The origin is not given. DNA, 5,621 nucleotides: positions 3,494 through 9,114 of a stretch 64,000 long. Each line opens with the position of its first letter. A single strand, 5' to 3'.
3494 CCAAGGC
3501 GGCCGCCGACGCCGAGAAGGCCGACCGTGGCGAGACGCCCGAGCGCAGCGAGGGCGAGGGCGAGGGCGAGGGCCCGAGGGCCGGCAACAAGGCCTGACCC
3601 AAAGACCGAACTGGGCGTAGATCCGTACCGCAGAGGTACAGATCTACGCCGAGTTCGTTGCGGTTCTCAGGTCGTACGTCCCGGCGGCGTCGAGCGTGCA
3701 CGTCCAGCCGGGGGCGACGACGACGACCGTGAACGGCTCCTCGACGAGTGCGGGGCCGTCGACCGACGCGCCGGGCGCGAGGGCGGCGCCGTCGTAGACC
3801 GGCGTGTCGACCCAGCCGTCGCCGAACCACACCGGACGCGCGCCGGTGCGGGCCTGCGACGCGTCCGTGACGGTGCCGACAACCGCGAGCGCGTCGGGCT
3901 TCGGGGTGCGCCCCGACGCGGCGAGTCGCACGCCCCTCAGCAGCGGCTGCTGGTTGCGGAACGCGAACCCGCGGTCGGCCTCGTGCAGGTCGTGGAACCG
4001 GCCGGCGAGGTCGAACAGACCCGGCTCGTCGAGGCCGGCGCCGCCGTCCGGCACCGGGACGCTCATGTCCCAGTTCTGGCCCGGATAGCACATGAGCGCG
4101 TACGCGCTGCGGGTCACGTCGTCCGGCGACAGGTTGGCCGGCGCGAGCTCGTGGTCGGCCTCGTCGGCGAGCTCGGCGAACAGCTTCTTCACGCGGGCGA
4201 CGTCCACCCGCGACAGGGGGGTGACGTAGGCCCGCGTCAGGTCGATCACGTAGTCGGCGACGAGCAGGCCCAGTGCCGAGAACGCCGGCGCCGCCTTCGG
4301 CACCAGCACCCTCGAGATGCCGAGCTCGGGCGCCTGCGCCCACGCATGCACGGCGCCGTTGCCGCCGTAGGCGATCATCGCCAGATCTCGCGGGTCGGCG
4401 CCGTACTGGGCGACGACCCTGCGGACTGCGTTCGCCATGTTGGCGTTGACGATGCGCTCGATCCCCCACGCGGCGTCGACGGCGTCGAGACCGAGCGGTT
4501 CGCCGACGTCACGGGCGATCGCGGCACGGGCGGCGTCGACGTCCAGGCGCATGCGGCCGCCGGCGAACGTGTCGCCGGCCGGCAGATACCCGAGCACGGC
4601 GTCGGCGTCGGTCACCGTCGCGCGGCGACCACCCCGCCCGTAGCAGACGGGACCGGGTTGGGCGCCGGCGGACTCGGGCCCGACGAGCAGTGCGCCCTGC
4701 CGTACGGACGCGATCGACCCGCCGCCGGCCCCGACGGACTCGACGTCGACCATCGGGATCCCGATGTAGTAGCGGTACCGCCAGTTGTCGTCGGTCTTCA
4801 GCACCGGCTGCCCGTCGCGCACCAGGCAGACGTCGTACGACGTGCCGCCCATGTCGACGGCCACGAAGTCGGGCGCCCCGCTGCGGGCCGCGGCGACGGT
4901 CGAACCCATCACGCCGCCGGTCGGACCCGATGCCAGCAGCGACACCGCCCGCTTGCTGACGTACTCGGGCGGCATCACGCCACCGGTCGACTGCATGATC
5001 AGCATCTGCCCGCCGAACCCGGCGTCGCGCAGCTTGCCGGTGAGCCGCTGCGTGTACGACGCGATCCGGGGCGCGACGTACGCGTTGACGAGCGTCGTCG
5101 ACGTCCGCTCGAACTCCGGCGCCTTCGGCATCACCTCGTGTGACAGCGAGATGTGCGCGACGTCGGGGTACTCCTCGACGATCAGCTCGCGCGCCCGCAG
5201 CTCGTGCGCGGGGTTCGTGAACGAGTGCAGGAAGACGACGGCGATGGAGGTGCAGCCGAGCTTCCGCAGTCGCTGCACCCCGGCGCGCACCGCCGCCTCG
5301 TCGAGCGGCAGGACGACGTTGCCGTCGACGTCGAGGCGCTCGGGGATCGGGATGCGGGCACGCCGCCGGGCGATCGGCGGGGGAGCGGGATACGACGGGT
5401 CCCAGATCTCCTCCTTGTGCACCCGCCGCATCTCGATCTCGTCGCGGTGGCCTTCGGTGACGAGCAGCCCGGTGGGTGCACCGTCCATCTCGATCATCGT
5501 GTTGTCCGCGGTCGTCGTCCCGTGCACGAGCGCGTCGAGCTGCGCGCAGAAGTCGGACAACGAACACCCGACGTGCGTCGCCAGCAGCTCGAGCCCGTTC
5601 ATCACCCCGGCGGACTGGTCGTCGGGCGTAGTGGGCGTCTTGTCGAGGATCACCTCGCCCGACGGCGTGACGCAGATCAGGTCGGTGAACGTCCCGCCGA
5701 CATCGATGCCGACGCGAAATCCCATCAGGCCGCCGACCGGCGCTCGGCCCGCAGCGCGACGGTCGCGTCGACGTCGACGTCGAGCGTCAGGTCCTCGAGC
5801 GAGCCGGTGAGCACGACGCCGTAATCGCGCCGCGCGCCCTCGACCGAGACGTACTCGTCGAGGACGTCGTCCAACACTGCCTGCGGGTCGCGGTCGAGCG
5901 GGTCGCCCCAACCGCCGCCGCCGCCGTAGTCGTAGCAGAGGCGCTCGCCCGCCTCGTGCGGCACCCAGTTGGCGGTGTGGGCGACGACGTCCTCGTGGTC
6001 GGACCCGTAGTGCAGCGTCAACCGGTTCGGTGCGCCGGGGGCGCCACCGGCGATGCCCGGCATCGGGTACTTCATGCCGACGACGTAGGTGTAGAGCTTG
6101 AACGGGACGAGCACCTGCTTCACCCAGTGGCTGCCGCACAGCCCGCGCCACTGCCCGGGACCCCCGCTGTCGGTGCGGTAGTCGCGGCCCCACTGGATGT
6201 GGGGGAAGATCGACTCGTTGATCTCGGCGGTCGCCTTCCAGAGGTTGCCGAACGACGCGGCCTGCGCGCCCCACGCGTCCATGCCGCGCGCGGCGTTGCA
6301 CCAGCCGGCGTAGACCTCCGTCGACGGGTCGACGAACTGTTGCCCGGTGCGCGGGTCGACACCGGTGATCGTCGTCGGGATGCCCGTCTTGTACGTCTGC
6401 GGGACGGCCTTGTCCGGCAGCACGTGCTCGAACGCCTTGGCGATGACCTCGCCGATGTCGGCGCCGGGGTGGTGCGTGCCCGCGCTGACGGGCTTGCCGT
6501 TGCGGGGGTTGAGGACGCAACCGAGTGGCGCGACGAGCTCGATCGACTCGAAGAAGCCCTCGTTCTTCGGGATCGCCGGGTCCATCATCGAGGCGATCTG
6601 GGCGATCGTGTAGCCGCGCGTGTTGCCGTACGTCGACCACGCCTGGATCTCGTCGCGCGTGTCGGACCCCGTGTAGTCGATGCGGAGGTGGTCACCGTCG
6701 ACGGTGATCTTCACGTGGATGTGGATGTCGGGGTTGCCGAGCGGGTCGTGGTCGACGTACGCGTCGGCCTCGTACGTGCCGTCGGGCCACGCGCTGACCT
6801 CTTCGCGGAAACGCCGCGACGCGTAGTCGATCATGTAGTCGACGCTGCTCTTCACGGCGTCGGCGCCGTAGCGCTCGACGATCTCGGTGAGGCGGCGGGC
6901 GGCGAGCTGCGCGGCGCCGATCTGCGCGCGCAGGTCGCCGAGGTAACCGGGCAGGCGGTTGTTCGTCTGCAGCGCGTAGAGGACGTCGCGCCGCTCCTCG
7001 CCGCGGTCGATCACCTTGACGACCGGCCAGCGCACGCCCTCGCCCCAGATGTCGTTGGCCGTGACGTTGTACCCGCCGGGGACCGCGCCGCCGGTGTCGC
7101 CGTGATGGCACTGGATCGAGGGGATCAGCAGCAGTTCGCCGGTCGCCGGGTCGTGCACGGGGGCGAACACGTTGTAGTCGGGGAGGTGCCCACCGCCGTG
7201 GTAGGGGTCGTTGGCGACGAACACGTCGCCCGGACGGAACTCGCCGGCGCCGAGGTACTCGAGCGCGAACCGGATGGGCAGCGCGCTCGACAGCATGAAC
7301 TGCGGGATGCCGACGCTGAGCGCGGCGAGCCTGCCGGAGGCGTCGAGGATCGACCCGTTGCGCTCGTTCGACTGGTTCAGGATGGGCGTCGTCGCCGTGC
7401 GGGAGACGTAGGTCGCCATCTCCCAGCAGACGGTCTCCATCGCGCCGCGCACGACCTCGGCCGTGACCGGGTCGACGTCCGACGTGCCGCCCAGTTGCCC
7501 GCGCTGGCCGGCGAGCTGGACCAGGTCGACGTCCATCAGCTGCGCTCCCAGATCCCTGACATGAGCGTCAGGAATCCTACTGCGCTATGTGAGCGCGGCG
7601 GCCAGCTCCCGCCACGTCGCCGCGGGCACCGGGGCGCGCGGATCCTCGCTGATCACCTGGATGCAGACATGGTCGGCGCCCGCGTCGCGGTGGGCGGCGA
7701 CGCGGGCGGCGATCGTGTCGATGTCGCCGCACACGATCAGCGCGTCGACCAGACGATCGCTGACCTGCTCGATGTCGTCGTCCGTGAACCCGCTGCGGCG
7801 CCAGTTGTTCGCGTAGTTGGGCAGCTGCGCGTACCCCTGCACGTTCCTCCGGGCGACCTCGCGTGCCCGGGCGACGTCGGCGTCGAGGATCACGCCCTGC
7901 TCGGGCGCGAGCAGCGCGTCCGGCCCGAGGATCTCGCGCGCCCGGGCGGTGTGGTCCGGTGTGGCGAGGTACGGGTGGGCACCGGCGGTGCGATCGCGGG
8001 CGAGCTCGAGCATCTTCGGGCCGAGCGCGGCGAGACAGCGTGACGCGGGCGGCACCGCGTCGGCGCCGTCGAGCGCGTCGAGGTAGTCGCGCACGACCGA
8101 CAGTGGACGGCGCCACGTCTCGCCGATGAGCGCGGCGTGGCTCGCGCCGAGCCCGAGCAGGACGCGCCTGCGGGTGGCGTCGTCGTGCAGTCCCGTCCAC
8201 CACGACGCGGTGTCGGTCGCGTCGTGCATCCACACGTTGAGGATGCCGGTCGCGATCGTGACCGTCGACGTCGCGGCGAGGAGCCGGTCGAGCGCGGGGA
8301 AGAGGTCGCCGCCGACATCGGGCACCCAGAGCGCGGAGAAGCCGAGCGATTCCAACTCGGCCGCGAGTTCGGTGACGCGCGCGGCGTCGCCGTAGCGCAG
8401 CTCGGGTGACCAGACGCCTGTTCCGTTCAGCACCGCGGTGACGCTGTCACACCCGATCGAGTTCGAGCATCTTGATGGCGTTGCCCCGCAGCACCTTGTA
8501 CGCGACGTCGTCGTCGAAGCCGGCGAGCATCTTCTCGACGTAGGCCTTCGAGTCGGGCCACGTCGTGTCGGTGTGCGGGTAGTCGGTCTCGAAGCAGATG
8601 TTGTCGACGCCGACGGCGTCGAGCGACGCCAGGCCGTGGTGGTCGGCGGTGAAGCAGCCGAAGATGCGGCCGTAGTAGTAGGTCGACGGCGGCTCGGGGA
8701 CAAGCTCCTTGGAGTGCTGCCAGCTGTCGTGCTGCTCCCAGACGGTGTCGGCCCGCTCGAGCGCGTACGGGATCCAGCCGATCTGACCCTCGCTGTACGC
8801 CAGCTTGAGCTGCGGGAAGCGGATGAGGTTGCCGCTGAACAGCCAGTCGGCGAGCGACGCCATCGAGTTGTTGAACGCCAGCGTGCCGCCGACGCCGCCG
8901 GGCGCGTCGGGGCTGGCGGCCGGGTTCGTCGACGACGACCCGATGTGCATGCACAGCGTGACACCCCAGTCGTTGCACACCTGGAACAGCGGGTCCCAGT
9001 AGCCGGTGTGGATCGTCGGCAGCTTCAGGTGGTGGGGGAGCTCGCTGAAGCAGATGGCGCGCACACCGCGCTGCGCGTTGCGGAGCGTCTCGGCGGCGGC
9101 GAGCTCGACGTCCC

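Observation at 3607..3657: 51-nt palindromic repeat family 1 (copy A), shared bidirectional terminator that also encodes the end of hyuA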

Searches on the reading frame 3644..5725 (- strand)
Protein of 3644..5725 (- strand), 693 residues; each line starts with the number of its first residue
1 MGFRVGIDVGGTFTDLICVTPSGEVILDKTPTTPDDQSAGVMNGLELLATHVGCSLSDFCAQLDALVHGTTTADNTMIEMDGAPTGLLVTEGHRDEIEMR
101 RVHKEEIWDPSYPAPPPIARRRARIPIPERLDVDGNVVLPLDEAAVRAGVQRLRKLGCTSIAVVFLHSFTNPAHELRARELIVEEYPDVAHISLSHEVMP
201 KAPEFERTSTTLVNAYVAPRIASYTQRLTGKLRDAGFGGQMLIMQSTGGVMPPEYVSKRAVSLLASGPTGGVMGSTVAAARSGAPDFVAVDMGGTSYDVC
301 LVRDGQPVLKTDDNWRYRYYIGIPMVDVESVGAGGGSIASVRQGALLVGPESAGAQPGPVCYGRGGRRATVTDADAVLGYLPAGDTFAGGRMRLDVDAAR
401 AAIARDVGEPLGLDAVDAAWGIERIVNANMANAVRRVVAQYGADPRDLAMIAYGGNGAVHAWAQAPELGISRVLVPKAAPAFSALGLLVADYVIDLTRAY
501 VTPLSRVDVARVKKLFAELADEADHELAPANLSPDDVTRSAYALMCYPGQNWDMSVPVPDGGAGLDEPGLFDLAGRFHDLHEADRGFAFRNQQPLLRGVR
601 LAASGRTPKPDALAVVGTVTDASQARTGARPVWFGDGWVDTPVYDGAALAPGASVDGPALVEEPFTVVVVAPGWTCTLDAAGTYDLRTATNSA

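Call 20: find_encoding_contigs(protein=window:3644-5725:-, flank=10000, max_places=10)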
Protein window:3644-5725:- (693 aa): 1 contig read that carries it; 1 place shown.
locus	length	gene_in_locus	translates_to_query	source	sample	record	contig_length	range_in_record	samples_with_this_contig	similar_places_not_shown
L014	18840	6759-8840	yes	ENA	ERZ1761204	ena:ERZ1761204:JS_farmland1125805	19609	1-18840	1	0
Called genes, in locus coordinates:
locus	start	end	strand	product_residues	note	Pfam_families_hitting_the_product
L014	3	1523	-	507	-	?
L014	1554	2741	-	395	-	PF00108:Thiolase_N, PF02803:Thiolase_C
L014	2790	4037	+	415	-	PF04909:Amidohydro_2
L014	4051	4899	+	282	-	PF00296:Bac_luciferase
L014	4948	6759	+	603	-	PF02538:Hydantoinase_B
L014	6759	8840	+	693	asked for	PF05378:Hydant_A_N, PF01968:Hydantoinase_A, PF19278:Hydant_A_C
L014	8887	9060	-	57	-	-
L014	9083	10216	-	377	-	PF02771:Acyl-CoA_dh_N, PF02770:Acyl-CoA_dh_M, PF00441:Acyl-CoA_dh_1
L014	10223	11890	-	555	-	PF00501:AMP-binding, PF13193:AMP-binding_C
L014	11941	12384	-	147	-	PF00582:Usp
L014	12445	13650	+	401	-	PF02771:Acyl-CoA_dh_N, PF02770:Acyl-CoA_dh_M, PF00441:Acyl-CoA_dh_1, PF08028:Acyl-CoA_dh_2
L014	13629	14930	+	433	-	PF00501:AMP-binding, PF13193:AMP-binding_C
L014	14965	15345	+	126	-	PF00072:Response_reg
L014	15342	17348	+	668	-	PF00512:HisKA, PF02518:HATPase_c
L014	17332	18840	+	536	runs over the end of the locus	PF00512:HisKA, PF02518:HATPase_c, PF13581:HATPase_c_2 (weak)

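Call 21: search_protein_families(library=pfam, proteins=[window:3644-5725:-])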
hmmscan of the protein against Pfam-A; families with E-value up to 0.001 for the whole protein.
window:3644-5725:- (693 aa): 4 families
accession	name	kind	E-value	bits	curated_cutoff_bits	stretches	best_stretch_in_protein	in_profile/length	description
PF01968.24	Hydantoinase_A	-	2.1e-83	280.3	22.9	1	207-494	1-289/291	Hydantoinase/oxoprolinase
PF05378.19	Hydant_A_N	-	2.9e-46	157.9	25.2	1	4-185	1-175/176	Hydantoinase/oxoprolinase N-terminal region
PF19278.4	Hydant_A_C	-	6.5e-15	55.5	21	1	510-686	12-190/193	Hydantoinase/oxoprolinase C-terminal domain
PF01869.26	BcrAD_BadFG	-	0.0009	19.3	31.5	0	5-40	1-36/271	BadF/BadG/BcrA/BcrD ATPase family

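Call 27: find_homologous_proteins(query=window:3644-5725:-, max_evalue=1e-50)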
Query window:3644-5725:- (693 aa): 7996 proteins with E <= 1e-50 among 8000 candidates; the best 120 are listed.
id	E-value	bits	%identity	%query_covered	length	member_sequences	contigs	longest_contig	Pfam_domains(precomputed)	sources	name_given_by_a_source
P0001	0.0e+0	1553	100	100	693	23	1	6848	PF01968.25,PF19278.5,PF05378.20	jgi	jgi:N-methylhydantoinase A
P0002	0.0e+0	1285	83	99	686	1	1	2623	PF01968.25,PF19278.5,PF05378.20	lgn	-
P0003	0.0e+0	1249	82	99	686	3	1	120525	PF01968.25,PF19278.5,PF05378.20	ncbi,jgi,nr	ncbi:MAG: hydantoinase/oxoprolinase family protein [Acidimicrobiales bacterium]|jgi:N-methylhydantoi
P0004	0.0e+0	1248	81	99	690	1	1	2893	PF01968.25,PF19278.5,PF05378.20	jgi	jgi:N-methylhydantoinase A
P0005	0.0e+0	1241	81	99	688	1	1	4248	PF01968.25,PF19278.5,PF05378.20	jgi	jgi:N-methylhydantoinase A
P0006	0.0e+0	1226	79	99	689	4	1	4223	PF01968.25,PF19278.5,PF05378.20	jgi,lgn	jgi:N-methylhydantoinase A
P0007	0.0e+0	1225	81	99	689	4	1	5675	PF01968.25,PF19278.5,PF05378.20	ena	-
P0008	0.0e+0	1214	79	99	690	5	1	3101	PF01968.25,PF19278.5,PF05378.20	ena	-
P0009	0.0e+0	1204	78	99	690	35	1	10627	PF01968.25,PF19278.5,PF05378.20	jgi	-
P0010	0.0e+0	1198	78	99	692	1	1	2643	PF01968.25,PF19278.5,PF05378.20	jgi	jgi:N-methylhydantoinase A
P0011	0.0e+0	1196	77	99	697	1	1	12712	PF01968.25,PF19278.5,PF05378.20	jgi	jgi:N-methylhydantoinase A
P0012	0.0e+0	1194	78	99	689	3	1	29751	PF01968.25,PF19278.5,PF05378.20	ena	-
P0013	0.0e+0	1194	78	99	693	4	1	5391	PF01968.25,PF19278.5,PF05378.20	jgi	jgi:N-methylhydantoinase A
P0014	0.0e+0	1192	78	99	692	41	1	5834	PF01968.25,PF19278.5,PF05378.20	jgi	-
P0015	0.0e+0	1192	77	99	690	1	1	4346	PF01968.25,PF19278.5,PF05378.20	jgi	jgi:N-methylhydantoinase A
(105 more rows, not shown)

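Call 29: list_cluster_members(proteins=[P0001])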
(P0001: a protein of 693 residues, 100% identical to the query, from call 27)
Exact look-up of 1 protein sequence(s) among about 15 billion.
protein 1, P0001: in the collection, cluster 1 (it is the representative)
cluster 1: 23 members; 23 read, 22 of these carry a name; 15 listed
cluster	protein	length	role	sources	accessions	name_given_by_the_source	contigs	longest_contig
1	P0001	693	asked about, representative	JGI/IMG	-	N-methylhydantoinase A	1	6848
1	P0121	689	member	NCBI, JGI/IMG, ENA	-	N-methylhydantoinase A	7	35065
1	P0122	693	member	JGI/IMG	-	N-methylhydantoinase A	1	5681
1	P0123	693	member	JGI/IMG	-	N-methylhydantoinase A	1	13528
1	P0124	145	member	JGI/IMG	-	N-methylhydantoinase A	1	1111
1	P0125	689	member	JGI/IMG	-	N-methylhydantoinase A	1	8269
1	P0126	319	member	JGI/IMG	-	N-methylhydantoinase A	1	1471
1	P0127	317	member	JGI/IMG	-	N-methylhydantoinase A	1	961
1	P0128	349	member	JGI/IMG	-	N-methylhydantoinase A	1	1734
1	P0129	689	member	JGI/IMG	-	N-methylhydantoinase A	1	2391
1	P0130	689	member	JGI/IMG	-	N-methylhydantoinase A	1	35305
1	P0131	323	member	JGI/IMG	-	N-methylhydantoinase A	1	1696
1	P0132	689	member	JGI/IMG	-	N-methylhydantoinase A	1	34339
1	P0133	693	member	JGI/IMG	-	N-methylhydantoinase A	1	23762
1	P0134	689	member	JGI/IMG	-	N-methylhydantoinase A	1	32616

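Call 31: find_encoding_contigs(protein=P0121, flank=10000, max_places=10)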
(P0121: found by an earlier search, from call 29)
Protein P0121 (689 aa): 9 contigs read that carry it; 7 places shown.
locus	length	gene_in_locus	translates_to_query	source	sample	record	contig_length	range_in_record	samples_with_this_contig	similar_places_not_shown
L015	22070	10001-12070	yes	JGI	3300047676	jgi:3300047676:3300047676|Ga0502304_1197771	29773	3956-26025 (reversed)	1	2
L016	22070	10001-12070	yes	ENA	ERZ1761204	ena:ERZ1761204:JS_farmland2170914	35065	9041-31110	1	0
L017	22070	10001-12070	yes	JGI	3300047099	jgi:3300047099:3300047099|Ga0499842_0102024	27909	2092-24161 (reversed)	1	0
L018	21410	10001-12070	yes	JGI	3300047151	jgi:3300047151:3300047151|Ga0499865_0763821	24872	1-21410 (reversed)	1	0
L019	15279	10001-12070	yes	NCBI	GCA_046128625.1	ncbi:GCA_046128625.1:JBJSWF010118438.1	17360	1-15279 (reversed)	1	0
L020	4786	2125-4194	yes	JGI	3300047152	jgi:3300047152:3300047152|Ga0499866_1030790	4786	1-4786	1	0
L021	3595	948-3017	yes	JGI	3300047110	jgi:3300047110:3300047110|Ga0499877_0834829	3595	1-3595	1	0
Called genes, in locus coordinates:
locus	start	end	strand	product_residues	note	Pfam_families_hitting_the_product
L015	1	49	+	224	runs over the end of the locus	-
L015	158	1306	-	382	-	PF00067:p450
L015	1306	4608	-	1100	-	PF00211:Guanylate_cyc, PF13191:AAA_16, PF13401:AAA_22 (weak)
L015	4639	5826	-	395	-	PF00108:Thiolase_N, PF02803:Thiolase_C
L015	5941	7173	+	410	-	PF04909:Amidohydro_2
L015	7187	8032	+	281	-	PF00296:Bac_luciferase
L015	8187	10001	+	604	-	PF02538:Hydantoinase_B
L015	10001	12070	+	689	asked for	PF05378:Hydant_A_N, PF01968:Hydantoinase_A, PF19278:Hydant_A_C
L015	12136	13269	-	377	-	PF02771:Acyl-CoA_dh_N, PF02770:Acyl-CoA_dh_M, PF00441:Acyl-CoA_dh_1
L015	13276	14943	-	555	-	PF00501:AMP-binding, PF13193:AMP-binding_C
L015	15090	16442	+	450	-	PF13473:Cupredoxin_1 (weak), PF00127:Copper-bind (faint), PF06525:SoxE (weak), PF07732:Cu-oxidase_3, PF07731:Cu-oxidase_2, PF07732:Cu-oxidase_3 (weak), PF00394:Cu-oxidase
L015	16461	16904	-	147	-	PF00582:Usp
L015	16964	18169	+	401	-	PF02771:Acyl-CoA_dh_N, PF02770:Acyl-CoA_dh_M, PF00441:Acyl-CoA_dh_1, PF08028:Acyl-CoA_dh_2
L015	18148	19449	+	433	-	PF00501:AMP-binding, PF13193:AMP-binding_C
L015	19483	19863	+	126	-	PF00072:Response_reg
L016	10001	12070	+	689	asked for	PF05378:Hydant_A_N, PF01968:Hydantoinase_A, PF19278:Hydant_A_C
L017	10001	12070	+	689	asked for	PF05378:Hydant_A_N, PF01968:Hydantoinase_A, PF19278:Hydant_A_C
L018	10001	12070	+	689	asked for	PF05378:Hydant_A_N, PF01968:Hydantoinase_A, PF19278:Hydant_A_C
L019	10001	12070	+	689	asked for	PF05378:Hydant_A_N, PF01968:Hydantoinase_A, PF19278:Hydant_A_C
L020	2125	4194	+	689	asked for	PF05378:Hydant_A_N, PF01968:Hydantoinase_A, PF19278:Hydant_A_C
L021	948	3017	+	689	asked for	PF05378:Hydant_A_N, PF01968:Hydantoinase_A, PF19278:Hydant_A_C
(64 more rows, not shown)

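Call 54: find_encoding_contigs(protein=P0003, flank=10000, max_places=10)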
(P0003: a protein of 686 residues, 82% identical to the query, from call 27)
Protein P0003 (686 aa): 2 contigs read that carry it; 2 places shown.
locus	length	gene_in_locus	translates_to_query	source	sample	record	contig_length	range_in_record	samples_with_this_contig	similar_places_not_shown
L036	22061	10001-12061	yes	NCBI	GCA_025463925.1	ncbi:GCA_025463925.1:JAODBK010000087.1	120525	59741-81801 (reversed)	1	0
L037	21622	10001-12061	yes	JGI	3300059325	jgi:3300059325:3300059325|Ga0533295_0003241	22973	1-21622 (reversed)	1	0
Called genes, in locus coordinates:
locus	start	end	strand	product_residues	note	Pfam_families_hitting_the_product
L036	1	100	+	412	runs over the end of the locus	PF08240:ADH_N, PF16912:Glu_dehyd_C (faint), PF00107:ADH_zinc_N, PF13602:ADH_zinc_N_2 (weak)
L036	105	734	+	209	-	PF03737:RraA-like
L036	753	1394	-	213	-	PF01569:PAP2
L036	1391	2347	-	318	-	PF00389:2-Hacid_dh, PF02826:2-Hacid_dh_C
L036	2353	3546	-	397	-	PF00067:p450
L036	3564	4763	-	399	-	PF00108:Thiolase_N, PF02803:Thiolase_C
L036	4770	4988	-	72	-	PF21006:NHase_beta_N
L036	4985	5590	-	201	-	PF02979:NHase_alpha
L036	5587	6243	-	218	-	PF21006:NHase_beta_N, PF02211:NHase_beta_C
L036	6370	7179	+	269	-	-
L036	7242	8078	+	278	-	PF13365:Trypsin_2 (weak)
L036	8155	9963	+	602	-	PF02538:Hydantoinase_B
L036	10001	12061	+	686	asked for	PF05378:Hydant_A_N, PF01968:Hydantoinase_A, PF19278:Hydant_A_C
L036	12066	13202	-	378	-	PF02771:Acyl-CoA_dh_N, PF02770:Acyl-CoA_dh_M, PF00441:Acyl-CoA_dh_1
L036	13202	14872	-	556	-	PF00501:AMP-binding, PF13193:AMP-binding_C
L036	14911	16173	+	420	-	PF02771:Acyl-CoA_dh_N, PF02770:Acyl-CoA_dh_M, PF00441:Acyl-CoA_dh_1, PF08028:Acyl-CoA_dh_2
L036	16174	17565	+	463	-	PF00501:AMP-binding, PF13193:AMP-binding_C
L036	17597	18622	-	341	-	PF02771:Acyl-CoA_dh_N, PF00441:Acyl-CoA_dh_1, PF08028:Acyl-CoA_dh_2 (weak), PF21343:ACAD9-ACADV_C (weak)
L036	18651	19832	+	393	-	PF02771:Acyl-CoA_dh_N, PF02770:Acyl-CoA_dh_M, PF00441:Acyl-CoA_dh_1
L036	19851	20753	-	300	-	-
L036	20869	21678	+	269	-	PF00378:ECH_1, PF16113:ECH_2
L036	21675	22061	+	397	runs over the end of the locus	PF02515:CoA_transf_3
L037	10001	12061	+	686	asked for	PF05378:Hydant_A_N, PF01968:Hydantoinase_A, PF19278:Hydant_A_C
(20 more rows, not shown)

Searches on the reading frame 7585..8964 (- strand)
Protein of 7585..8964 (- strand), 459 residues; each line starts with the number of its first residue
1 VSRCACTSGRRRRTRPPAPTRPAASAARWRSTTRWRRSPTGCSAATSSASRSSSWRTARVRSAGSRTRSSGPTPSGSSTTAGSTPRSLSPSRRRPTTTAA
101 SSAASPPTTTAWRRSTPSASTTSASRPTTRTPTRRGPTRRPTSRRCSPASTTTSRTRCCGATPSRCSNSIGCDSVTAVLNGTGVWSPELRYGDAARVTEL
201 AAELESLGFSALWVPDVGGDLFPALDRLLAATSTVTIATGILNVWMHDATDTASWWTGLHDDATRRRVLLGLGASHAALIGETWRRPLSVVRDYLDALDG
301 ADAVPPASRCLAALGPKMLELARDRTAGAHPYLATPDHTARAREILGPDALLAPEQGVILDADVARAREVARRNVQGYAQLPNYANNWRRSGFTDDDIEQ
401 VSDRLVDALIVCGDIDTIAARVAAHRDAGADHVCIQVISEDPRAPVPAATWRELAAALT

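Call 57: search_protein_families(library=pfam, proteins=[window:7585-8964:-])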
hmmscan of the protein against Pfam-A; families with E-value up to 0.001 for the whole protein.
window:7585-8964:- (459 aa): 1 family
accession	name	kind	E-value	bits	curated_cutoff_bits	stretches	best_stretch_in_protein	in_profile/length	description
PF00296.26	Bac_luciferase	-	1.6e-15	57.7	27.9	1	191-432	18-314/314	Luciferase-like monooxygenase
